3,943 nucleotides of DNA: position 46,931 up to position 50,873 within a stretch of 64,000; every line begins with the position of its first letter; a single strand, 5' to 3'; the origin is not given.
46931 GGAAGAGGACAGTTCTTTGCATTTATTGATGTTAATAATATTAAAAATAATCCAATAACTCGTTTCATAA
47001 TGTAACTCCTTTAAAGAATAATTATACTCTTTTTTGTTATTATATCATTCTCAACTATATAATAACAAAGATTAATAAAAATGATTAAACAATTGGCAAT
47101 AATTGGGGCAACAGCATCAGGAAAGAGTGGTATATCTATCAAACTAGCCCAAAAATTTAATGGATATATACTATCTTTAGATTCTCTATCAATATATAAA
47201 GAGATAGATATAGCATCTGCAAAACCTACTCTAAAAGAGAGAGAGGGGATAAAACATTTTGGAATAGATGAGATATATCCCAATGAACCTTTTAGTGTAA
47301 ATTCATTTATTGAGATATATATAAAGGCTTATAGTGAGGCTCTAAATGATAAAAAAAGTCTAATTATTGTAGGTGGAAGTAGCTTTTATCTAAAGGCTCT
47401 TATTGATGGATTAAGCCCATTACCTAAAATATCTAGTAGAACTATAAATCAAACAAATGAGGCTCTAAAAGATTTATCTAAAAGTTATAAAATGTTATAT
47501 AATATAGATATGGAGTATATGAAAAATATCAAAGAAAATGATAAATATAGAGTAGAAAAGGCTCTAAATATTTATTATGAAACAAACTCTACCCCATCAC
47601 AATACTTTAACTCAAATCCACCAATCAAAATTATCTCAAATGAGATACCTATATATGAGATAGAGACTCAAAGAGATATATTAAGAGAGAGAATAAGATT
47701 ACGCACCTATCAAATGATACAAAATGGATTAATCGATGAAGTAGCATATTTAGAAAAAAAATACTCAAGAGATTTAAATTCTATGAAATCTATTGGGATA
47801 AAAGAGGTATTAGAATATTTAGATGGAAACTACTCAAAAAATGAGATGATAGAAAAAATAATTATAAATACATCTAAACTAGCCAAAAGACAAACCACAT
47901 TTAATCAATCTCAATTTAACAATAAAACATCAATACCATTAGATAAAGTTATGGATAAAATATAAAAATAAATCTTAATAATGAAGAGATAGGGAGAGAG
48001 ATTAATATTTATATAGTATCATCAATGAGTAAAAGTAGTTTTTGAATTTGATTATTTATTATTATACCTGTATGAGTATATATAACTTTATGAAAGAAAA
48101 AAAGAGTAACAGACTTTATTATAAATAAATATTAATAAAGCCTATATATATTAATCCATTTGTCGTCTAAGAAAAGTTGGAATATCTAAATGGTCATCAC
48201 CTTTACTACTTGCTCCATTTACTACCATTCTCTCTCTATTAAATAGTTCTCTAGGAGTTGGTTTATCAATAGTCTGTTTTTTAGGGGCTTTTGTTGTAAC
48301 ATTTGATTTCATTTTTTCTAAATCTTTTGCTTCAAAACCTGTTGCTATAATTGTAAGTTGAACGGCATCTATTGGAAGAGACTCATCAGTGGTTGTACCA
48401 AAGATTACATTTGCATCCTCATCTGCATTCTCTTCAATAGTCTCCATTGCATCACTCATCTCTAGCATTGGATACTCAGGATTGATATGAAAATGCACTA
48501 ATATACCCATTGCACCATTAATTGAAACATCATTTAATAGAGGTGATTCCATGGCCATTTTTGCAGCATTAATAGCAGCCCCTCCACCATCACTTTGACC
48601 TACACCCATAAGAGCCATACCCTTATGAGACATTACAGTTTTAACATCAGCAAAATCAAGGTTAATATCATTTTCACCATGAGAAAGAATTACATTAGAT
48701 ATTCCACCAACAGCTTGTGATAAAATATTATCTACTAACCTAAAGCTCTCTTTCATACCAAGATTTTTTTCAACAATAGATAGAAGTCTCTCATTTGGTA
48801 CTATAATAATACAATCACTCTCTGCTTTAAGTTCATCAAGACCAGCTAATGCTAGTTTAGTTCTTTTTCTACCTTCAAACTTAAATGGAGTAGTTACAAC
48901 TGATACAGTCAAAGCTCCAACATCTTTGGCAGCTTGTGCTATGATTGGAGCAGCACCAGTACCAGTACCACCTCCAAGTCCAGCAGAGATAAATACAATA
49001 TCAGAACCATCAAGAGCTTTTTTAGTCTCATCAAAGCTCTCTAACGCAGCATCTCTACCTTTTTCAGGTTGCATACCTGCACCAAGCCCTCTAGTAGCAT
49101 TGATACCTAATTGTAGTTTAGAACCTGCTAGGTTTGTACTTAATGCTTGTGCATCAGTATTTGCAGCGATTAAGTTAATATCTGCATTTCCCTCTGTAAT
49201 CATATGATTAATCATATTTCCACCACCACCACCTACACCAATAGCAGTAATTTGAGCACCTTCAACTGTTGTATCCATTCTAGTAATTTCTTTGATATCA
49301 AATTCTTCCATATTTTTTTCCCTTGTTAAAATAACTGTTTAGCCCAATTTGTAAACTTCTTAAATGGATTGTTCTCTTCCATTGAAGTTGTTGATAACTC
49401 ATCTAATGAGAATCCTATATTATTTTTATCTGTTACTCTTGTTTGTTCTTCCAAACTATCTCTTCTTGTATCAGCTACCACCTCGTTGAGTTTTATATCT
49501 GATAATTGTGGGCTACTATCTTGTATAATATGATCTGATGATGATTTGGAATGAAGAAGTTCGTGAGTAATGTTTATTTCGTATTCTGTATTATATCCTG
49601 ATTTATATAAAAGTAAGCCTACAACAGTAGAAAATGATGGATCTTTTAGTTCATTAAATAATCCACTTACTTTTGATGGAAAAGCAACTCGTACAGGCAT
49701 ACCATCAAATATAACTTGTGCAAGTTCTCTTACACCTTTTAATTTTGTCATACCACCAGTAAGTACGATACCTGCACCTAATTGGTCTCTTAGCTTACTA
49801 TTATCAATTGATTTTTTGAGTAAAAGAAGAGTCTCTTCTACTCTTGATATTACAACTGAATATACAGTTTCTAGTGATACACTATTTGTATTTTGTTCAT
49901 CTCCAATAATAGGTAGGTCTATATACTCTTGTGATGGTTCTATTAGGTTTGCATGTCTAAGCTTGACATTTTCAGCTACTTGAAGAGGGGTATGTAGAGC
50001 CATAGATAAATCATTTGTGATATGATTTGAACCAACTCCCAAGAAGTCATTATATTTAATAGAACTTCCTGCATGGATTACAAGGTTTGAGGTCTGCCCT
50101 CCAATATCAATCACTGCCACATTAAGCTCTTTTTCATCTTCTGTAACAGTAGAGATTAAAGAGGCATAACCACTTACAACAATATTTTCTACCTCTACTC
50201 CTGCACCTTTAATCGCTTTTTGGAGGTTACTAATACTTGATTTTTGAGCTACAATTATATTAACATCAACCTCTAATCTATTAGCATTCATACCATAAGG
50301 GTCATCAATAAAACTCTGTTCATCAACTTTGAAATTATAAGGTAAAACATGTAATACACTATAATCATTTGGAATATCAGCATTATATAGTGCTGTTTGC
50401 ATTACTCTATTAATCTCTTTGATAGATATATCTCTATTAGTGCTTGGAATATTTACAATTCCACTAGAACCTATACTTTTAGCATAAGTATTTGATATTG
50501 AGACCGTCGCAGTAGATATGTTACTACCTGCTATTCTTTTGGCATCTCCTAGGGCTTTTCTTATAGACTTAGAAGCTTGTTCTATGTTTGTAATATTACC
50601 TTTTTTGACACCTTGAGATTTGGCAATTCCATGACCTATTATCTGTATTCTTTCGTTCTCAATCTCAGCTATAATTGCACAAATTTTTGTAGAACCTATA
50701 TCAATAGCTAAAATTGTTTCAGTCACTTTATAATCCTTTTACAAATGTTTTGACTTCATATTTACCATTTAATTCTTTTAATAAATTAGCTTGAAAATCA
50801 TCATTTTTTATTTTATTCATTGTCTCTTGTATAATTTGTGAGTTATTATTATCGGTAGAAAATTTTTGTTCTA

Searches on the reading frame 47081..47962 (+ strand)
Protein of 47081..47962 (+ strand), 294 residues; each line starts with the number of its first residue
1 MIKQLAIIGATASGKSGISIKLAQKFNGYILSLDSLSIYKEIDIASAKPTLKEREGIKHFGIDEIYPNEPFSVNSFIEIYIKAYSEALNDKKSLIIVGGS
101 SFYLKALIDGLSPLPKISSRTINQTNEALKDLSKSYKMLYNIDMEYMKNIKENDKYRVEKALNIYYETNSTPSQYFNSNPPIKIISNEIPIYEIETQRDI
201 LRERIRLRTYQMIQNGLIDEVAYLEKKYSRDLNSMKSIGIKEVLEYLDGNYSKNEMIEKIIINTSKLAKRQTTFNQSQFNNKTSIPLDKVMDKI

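Call 59: search_protein_families(library=pfam, proteins=[window:47081-47962:+], max_evalue=0.0001)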
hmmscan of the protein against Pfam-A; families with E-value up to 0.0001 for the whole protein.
window:47081-47962:+ (294 aa): 2 families
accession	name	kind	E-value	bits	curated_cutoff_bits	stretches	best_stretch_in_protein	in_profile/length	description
PF01715.23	IPPT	-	8.4e-63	212.7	23.6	1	38-277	2-242/243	IPP transferase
PF01745.22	IPT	-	1.2e-08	35.1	20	1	6-108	5-107/233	Isopentenyl transferase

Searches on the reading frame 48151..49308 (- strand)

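Call 59: search_protein_families(library=pfam, proteins=[window:48151-49308:-], max_evalue=0.0001)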
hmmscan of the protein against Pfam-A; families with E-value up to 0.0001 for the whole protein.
window:48151-49308:- (385 aa): 2 families
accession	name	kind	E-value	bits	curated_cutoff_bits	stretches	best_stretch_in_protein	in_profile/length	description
PF00091.31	Tubulin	-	6.7e-44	150.9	33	1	19-179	1-189/190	Tubulin/FtsZ family, GTPase domain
PF12327.13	FtsZ_C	-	2.3e-22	79.6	27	1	230-326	1-95/95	FtsZ family, C-terminal domain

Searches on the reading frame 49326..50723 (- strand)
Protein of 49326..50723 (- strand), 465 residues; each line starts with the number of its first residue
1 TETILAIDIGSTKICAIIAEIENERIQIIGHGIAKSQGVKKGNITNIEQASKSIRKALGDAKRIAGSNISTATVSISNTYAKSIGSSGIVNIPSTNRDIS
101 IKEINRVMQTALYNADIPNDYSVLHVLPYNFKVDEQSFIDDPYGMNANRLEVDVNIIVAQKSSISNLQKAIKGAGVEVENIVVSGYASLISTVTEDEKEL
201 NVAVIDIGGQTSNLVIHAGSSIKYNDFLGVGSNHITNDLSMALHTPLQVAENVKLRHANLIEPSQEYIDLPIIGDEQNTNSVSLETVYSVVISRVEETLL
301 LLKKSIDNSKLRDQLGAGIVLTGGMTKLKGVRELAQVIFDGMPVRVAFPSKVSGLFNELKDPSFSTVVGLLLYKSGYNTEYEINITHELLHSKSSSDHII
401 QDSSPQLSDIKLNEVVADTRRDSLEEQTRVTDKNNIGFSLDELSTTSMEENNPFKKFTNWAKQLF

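Call 59: search_protein_families(library=pfam, proteins=[window:49326-50723:-], max_evalue=0.0001)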
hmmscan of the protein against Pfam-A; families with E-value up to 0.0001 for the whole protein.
window:49326-50723:- (465 aa): 3 families
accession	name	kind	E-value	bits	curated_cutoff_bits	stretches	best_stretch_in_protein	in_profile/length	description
PF14450.12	FtsA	-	4.2e-34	118.1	31.8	2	203-369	1-127/127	Cell division protein FtsA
PF02491.25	SHS2_FTSA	-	7.5e-23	81.1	25.4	1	81-157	4-78/79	SHS2 domain inserted in FTSA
PF11104.14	PilM_2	-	5.5e-05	22.7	27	0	150-256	124-236/340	Type IV pilus assembly protein PilM;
